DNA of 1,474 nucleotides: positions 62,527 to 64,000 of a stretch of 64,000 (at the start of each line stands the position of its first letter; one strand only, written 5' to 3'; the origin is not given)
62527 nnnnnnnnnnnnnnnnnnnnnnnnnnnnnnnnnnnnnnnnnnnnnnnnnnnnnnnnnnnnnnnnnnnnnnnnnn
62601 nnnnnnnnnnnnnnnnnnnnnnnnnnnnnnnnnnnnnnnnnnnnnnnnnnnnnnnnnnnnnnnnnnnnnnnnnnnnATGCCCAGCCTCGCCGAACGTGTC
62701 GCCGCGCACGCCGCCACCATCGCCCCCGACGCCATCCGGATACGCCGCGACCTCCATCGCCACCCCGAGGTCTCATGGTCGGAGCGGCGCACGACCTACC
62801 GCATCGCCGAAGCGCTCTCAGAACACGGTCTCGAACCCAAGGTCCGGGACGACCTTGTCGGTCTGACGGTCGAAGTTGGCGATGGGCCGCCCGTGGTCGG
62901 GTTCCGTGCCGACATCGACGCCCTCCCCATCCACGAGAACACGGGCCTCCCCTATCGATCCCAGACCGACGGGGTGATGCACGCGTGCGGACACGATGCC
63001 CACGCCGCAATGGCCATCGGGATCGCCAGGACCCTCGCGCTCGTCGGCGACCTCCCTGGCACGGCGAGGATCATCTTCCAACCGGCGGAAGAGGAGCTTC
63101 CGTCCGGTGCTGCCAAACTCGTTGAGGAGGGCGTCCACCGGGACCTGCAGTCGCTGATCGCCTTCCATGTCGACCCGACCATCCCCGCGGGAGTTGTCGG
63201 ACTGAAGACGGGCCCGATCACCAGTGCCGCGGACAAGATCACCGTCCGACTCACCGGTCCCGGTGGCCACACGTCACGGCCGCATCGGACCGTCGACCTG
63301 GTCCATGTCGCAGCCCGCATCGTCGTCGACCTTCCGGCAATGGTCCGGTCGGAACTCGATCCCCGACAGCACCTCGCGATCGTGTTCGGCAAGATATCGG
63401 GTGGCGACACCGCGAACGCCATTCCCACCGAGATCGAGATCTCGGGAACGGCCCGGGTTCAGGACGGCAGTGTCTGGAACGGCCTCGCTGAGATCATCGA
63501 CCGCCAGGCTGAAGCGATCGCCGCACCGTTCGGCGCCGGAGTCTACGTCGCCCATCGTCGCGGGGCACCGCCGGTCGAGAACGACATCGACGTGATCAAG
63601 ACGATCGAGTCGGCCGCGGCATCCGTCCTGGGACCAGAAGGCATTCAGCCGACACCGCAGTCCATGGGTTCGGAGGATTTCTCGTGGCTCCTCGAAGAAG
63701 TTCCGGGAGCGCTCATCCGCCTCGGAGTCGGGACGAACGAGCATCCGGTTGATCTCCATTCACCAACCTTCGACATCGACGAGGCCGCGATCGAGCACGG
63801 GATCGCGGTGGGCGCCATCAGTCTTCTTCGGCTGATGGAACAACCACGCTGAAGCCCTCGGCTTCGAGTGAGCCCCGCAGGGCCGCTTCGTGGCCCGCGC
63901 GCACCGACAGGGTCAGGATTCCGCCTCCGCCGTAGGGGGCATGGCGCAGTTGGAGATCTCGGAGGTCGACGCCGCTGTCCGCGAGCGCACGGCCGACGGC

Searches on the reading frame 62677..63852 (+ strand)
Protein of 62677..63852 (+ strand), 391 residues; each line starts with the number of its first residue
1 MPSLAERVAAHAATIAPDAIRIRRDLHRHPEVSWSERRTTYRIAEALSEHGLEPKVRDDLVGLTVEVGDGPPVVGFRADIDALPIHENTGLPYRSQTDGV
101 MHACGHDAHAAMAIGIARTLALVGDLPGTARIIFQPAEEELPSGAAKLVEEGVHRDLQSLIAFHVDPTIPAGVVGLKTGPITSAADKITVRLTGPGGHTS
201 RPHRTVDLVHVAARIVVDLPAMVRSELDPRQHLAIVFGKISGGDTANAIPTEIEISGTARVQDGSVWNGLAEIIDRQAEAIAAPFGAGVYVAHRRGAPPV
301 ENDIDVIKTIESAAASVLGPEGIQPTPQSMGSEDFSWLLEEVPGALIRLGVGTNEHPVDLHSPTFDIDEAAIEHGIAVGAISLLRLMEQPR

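Call 26: find_encoding_contigs(protein=window:62677-63852:+, flank=10000, max_places=4)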
Protein window:62677-63852:+ (391 aa): 7 contigs read that carry it; 4 places shown.
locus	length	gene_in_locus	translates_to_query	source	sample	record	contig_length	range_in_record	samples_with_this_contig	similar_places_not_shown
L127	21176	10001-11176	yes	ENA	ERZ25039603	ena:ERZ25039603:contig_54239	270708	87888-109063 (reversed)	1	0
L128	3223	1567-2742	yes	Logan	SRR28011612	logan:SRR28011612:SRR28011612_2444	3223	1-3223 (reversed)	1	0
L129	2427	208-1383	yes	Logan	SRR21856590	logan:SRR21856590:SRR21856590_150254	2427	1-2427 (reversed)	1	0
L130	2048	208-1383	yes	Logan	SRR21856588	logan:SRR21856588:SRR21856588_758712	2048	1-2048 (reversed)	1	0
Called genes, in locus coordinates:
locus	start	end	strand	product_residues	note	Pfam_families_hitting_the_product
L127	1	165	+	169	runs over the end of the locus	PF12697:Abhydrolase_6 (weak)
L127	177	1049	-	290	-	PF12146:Hydrolase_4, PF00561:Abhydrolase_1, PF12697:Abhydrolase_6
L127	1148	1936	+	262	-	PF12146:Hydrolase_4, PF00561:Abhydrolase_1, PF12697:Abhydrolase_6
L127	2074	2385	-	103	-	-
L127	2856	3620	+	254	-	PF00586:AIRS (weak), PF02769:AIRS_C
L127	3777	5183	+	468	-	PF03448:MgtE_N, PF14841:FliG_M (faint), PF00571:CBS, PF01769:MgtE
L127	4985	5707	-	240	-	-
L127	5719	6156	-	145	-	-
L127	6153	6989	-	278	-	PF01063:Aminotran_4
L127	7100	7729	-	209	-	PF02540:NAD_synthase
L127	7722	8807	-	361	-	PF00795:CN_hydrolase, PF02540:NAD_synthase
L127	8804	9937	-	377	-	PF04107:GCS2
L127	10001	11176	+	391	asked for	PF01546:Peptidase_M20, PF07687:M20_dimer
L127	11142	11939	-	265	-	PF02153:PDH_N, PF20463:PDH_C, PF01842:ACT (weak)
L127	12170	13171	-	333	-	PF18152:DAHP_snth_FXD, PF00793:DAHP_synth_1, PF03102:NeuB (weak)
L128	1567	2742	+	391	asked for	PF01546:Peptidase_M20, PF07687:M20_dimer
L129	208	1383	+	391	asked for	PF01546:Peptidase_M20, PF07687:M20_dimer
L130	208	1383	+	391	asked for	PF01546:Peptidase_M20, PF07687:M20_dimer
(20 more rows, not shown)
